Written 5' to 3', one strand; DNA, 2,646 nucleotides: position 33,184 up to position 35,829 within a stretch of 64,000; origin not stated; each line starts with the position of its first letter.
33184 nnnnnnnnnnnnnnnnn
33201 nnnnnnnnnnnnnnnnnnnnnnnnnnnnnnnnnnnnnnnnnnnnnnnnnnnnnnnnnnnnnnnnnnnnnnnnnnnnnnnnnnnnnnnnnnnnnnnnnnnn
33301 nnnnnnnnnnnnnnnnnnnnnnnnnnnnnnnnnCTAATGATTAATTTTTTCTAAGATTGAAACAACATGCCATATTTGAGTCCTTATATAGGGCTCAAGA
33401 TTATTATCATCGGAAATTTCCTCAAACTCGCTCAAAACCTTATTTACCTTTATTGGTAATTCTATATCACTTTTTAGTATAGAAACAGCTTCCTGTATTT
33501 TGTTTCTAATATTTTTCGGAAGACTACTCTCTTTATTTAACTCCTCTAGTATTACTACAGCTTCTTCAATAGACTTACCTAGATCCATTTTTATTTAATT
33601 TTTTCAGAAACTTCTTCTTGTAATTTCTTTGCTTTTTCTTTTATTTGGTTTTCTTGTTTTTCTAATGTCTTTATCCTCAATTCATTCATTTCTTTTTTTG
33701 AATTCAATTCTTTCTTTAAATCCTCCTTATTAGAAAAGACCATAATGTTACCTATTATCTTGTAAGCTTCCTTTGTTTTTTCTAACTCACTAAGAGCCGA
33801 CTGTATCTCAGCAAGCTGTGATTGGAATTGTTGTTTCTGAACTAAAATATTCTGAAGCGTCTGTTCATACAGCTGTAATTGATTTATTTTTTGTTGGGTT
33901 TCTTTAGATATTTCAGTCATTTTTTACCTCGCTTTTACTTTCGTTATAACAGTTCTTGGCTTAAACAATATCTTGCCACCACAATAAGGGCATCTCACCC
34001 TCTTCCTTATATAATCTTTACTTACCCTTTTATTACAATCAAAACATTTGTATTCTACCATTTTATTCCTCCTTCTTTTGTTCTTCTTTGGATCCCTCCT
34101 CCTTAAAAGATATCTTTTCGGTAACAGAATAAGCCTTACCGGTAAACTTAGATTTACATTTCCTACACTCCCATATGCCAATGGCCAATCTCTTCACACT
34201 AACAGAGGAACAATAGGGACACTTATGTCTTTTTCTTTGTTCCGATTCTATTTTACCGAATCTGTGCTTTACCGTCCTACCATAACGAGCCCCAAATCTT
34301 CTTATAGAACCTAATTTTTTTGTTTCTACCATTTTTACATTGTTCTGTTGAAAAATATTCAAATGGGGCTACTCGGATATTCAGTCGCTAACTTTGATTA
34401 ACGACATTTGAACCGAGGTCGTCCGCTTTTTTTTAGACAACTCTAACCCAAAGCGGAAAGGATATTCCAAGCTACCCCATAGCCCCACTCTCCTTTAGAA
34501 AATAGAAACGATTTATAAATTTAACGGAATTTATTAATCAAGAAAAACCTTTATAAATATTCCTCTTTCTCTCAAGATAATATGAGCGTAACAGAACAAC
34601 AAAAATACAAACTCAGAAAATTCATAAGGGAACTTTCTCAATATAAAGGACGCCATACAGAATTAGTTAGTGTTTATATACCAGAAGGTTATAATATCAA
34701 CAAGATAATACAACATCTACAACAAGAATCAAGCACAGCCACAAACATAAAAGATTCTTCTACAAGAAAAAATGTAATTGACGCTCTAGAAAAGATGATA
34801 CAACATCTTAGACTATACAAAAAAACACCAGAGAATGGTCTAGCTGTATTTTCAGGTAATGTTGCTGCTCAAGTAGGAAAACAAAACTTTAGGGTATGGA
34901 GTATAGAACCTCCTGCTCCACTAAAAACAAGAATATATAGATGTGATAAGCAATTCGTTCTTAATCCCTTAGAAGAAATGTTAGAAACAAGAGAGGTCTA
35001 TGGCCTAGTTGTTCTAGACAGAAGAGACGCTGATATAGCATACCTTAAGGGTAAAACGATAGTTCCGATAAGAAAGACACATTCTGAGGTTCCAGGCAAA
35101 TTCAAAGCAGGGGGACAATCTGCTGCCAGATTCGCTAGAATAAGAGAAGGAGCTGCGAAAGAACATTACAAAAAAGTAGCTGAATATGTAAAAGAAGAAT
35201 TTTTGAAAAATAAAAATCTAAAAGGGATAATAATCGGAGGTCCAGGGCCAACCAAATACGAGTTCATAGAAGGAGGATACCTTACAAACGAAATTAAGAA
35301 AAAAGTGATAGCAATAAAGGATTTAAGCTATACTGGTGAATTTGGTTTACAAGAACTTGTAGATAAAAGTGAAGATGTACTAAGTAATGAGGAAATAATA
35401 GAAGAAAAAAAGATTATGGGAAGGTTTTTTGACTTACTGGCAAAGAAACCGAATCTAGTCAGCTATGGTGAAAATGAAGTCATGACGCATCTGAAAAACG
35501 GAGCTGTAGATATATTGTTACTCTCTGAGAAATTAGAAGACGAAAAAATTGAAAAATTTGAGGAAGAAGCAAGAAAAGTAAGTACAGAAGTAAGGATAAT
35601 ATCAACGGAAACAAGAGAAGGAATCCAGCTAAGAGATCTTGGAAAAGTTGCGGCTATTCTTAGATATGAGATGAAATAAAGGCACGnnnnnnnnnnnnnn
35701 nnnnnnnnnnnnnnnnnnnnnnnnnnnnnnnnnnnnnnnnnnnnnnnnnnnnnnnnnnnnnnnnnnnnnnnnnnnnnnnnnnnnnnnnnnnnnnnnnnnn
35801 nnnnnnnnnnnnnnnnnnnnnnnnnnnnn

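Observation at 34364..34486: tRNA-Pro(UGG) with a canonical intron plus a 29-nt intron inside the T-arm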

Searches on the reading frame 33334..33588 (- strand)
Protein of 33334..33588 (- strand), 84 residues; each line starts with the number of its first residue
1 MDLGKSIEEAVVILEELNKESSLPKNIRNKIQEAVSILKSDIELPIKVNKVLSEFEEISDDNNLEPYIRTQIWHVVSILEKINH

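Call 32: search_protein_families(library=pfam, proteins=[window:33334-33588:-], max_evalue=0.001)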
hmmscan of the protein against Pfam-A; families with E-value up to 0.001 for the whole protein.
window:33334-33588:- (84 aa): 1 family
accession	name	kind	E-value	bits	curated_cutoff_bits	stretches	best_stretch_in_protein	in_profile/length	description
PF03685.18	UPF0147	-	1.5e-18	67.1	23.6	1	5-82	3-81/81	Uncharacterised protein family (UPF0147)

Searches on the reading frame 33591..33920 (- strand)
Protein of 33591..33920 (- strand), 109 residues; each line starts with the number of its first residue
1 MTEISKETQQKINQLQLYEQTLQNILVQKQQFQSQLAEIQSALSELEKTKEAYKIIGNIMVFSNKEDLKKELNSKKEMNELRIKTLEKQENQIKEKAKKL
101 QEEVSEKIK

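Call 32: search_protein_families(library=pfam, proteins=[window:33591-33920:-], max_evalue=0.001)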
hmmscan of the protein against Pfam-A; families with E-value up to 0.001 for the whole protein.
window:33591-33920:- (109 aa): 1 family
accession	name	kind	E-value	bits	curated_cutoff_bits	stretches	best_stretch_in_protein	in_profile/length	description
PF01920.25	Prefoldin_2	-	3.7e-16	59.4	27.6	1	9-108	1-103/106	Prefoldin subunit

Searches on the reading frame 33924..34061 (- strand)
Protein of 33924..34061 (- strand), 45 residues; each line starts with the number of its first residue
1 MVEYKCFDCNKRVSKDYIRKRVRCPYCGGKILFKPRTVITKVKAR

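Call 32: search_protein_families(library=pfam, proteins=[window:33924-34061:-], max_evalue=0.001)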
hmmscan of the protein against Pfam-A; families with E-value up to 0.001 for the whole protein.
window:33924-34061:- (45 aa): 2 families
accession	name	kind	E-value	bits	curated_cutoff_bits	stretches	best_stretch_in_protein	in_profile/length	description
PF03604.18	Zn_ribbon_RPAB4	-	0.00011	22.3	24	1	4-36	1-32/32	DNA directed RNA polymerase, 7 kDa subunit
PF23455.1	DUF7129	-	0.00063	19.9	30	1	3-31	11-37/45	Domain of unknown function (DUF7129)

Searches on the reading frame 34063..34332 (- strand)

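Call 32: search_protein_families(library=pfam, proteins=[window:34063-34332:-], max_evalue=0.001)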
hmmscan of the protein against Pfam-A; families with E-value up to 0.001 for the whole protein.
window:34063-34332:- (89 aa): 1 family
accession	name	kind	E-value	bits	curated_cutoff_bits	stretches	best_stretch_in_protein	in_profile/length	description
PF01780.25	Ribosomal_L37ae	-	3.1e-24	85.3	21.9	1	4-71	2-69/85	Ribosomal L37ae protein family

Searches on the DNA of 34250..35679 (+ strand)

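Call 5: search_rna_families(source=window, start=34250, end=34600, threshold=evalue, max_evalue=10, show_alignments=3)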
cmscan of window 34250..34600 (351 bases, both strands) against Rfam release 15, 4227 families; matches with E-value up to 10: 3.
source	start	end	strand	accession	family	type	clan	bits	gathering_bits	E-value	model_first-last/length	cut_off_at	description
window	34323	34434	+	RF00025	Telomerase-cil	Gene;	CL00004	15.3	52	6.4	1-165/165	no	Ciliate telomerase RNA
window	34296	34358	+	RF02843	RefA5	Gene; antisense;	-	14.8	91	1.8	1-68/68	no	Enterococcus sRNA A5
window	34480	34511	-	RF00705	mir-202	Gene; miRNA;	-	12.6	51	6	1-76/76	no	mir-202 microRNA precursor family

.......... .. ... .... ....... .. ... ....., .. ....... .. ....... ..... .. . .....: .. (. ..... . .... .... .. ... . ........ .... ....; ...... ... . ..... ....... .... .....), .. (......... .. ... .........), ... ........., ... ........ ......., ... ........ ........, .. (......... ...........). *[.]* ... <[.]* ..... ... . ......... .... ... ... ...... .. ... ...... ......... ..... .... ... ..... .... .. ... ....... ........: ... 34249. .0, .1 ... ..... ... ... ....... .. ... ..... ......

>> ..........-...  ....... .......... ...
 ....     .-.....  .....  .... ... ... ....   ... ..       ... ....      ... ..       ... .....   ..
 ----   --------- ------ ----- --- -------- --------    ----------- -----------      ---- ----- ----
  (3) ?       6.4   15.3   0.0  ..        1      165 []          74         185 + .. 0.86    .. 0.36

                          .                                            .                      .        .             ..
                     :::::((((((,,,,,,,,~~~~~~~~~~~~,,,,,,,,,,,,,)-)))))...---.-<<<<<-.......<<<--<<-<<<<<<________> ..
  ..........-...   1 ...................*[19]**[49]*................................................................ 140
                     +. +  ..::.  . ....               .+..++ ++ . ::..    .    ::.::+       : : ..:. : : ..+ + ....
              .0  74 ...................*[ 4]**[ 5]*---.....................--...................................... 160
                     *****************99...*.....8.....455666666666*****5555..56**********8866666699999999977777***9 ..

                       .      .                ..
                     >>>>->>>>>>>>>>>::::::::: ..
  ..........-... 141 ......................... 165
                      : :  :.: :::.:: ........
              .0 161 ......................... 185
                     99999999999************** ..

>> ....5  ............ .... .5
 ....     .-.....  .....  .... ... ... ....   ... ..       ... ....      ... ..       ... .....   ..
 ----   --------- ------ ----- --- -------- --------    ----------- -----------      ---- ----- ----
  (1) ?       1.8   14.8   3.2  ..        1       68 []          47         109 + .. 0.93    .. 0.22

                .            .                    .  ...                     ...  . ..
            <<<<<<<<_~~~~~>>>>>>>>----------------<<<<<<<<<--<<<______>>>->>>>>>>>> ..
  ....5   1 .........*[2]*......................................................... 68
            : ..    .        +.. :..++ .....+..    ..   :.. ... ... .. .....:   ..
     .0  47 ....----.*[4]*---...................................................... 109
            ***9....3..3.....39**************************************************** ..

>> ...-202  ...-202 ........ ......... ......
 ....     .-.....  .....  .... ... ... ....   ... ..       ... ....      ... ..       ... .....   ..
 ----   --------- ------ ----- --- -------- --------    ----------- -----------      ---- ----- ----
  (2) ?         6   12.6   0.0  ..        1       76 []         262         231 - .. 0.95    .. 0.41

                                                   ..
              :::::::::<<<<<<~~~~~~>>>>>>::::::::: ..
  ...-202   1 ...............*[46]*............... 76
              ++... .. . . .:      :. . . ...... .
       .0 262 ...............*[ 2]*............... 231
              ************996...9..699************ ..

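Call 43: search_rna_families(sources=[L014, L029, L042, L004, L006, L024], threshold=gathering)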
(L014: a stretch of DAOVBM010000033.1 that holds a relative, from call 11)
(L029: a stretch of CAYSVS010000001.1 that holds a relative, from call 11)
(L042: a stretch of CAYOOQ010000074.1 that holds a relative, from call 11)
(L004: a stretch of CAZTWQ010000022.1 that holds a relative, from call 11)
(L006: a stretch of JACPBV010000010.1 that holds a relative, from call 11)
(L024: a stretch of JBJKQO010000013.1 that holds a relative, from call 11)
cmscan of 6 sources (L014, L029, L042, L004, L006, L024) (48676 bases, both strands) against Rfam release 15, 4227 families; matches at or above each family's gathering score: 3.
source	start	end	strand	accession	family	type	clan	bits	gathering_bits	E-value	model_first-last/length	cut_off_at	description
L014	3724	3798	-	RF00005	tRNA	Gene; tRNA;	CL00001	55.8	29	1.9e-09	1-71/71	no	tRNA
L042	3374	3447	-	RF00005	tRNA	Gene; tRNA;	CL00001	54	29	5.9e-09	1-71/71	no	tRNA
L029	3839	3913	-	RF00005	tRNA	Gene; tRNA;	CL00001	53.9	29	6.4e-09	1-71/71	no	tRNA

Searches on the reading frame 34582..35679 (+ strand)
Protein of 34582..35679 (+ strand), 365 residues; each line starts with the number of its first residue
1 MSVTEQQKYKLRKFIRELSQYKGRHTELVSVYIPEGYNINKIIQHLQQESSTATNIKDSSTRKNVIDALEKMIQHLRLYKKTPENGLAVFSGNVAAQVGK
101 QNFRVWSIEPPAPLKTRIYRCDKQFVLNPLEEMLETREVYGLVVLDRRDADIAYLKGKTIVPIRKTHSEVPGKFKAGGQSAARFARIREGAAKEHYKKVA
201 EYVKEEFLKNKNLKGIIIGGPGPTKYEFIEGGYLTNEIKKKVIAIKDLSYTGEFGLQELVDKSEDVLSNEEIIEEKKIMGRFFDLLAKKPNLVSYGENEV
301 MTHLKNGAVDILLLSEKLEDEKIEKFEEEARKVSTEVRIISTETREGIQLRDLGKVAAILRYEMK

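Call 10: find_encoding_contigs(protein=window:34582-35679:+, flank=3000, max_places=6)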
Protein window:34582-35679:+ (365 aa): 5 contigs read that carry it; 2 places shown.
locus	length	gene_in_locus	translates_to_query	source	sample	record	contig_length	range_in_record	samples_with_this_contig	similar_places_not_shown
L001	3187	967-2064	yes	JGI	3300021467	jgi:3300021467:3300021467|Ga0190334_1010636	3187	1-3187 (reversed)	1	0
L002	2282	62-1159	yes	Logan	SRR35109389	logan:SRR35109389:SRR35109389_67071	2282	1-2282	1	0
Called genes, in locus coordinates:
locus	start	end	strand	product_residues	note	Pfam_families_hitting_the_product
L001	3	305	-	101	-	?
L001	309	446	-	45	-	-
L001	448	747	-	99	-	PF01780:Ribosomal_L37ae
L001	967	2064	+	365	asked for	PF03463:eRF1_1, PF18854:baeRF_family10, PF03464:eRF1_2, PF18859:acVLRF1, PF03465:eRF1_3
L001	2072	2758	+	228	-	PF10263:SprT-like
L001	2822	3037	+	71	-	PF00125:Histone, PF15511:CENP-T_C (weak), PF00808:CBFD_NFYB_HMF, PF15630:CENP-S (weak)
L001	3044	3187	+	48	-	?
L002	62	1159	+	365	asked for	PF03463:eRF1_1, PF18854:baeRF_family10, PF03464:eRF1_2, PF18859:acVLRF1, PF03465:eRF1_3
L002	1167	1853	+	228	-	PF10263:SprT-like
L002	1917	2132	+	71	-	PF00125:Histone, PF15511:CENP-T_C (weak), PF00808:CBFD_NFYB_HMF, PF15630:CENP-S (weak)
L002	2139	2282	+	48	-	?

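Call 11: find_related_loci(query=window:34582-35679:+, collection=genome_contigs, flank=4000)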
Query window:34582-35679:+ (365 aa) in genome_contigs; peptide patterns used: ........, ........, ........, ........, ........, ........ (x = any residue, [..] = any of these).
347 stretches matched a pattern; 73 encode a relative of the query (tblastn E <= 1e-3); 73 distinct loci.
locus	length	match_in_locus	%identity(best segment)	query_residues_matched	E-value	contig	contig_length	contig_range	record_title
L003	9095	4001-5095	75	1-365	0e+0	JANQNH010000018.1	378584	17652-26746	MAG: Candidatus Nanoarchaeia archaeon isolate PL23a_bin.24 k99_6263341, whole genome shotgun sequence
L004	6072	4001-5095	76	1-365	0e+0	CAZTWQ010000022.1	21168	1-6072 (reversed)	MAG TPA_asm: uncultured Methanosarcinales archaeon isolate binchicken_co28_237 genome assembly, contig: NODE_1753_length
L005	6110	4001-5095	72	1-365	0e+0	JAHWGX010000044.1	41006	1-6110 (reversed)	MAG: Candidatus Woesearchaeota archaeon isolate FT1_083 k127_34792361, whole genome shotgun sequence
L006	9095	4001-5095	71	1-365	0e+0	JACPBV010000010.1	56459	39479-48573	MAG: Candidatus Woesearchaeota archaeon isolate NC_groundwater_266_Ag_S-0.2um_46_18 S5_GD2017_2_S2_scaffold_394, whole g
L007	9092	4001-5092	72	1-364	0e+0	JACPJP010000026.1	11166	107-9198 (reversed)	MAG: Candidatus Woesearchaeota archaeon isolate NC_groundwater_471_Ag_B-0.1um_36_15 S34_3B_scaffold_221554, whole genome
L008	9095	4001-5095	71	1-365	2e-180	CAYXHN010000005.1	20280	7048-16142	MAG TPA_asm: uncultured Methanosarcinales archaeon isolate SRP141376_co2_415 genome assembly, contig: NODE_5485_length_2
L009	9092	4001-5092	73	1-364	2e-178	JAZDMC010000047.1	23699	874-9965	MAG: Candidatus Woesearchaeota archaeon isolate MEGAHIT-group-0.632 k141_5710088, whole genome shotgun sequence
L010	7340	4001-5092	70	1-364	4e-178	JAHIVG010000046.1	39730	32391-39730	MAG: Nanoarchaeota archaeon isolate MM_PC_MetaG.mb.67 MM_PC_MetaG.mb.67_k141_680341, whole genome shotgun sequence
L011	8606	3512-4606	72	1-365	0e+0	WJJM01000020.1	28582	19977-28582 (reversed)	MAG: Candidatus Woesearchaeota archaeon isolate Bin_028 k141_1239552, whole genome shotgun sequence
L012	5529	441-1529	69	1-363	4e-176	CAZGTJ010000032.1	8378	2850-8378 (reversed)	MAG TPA_asm: uncultured Methanosarcinales archaeon isolate binchicken_co125_225 genome assembly, contig: NODE_17233_leng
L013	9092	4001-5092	69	1-364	3e-175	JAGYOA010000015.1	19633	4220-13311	Candidatus Woesearchaeota archaeon isolate M55A3 15, whole genome shotgun sequence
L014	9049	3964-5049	70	1-362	1e-174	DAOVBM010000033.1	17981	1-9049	MAG TPA_asm: Candidatus Woesearchaeota archaeon isolate CSMAG_1005 CSMAG_1005_k141_882278_length_17981_cov_10.8822, whol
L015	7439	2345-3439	67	1-365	7e-172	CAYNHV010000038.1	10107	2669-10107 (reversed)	MAG TPA_asm: uncultured Methanosarcinales archaeon isolate SRP141376_co2_308 genome assembly, contig: NODE_12503_length_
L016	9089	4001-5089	66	1-363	4e-172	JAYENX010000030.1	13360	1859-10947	MAG: Nanoarchaeota archaeon isolate MAG044 MAG044_30, whole genome shotgun sequence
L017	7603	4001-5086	67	1-362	1e-170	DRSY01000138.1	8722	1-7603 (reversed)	MAG TPA_asm: Candidatus Woesearchaeota archaeon isolate HyVt-71 Ga0136651_10003422, whole genome shotgun sequence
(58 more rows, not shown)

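Call 32: search_protein_families(library=pfam, proteins=[window:34582-35679:+], max_evalue=0.001)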
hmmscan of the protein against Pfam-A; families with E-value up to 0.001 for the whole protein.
window:34582-35679:+ (365 aa): 5 families
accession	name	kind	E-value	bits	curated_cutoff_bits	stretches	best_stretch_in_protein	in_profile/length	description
PF03464.20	eRF1_2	-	8.6e-40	136.6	27.1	1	140-269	2-133/133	eRF1 domain 2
PF03465.20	eRF1_3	-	8.5e-21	74.9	25.8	1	272-364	1-106/106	eRF1 domain 3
PF03463.20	eRF1_1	-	4.3e-17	62.7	23.8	1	13-134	2-123/123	eRF1 domain 1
PF18854.6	baeRF_family10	-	3.9e-13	50.3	27.1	1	127-223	3-102/143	Bacterial archaeo-eukaryotic release factor family 10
PF18859.6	acVLRF1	-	5.1e-13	49.8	27.1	1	143-220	5-81/130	Actinobacteria/chloroflexi VLRF1 release factor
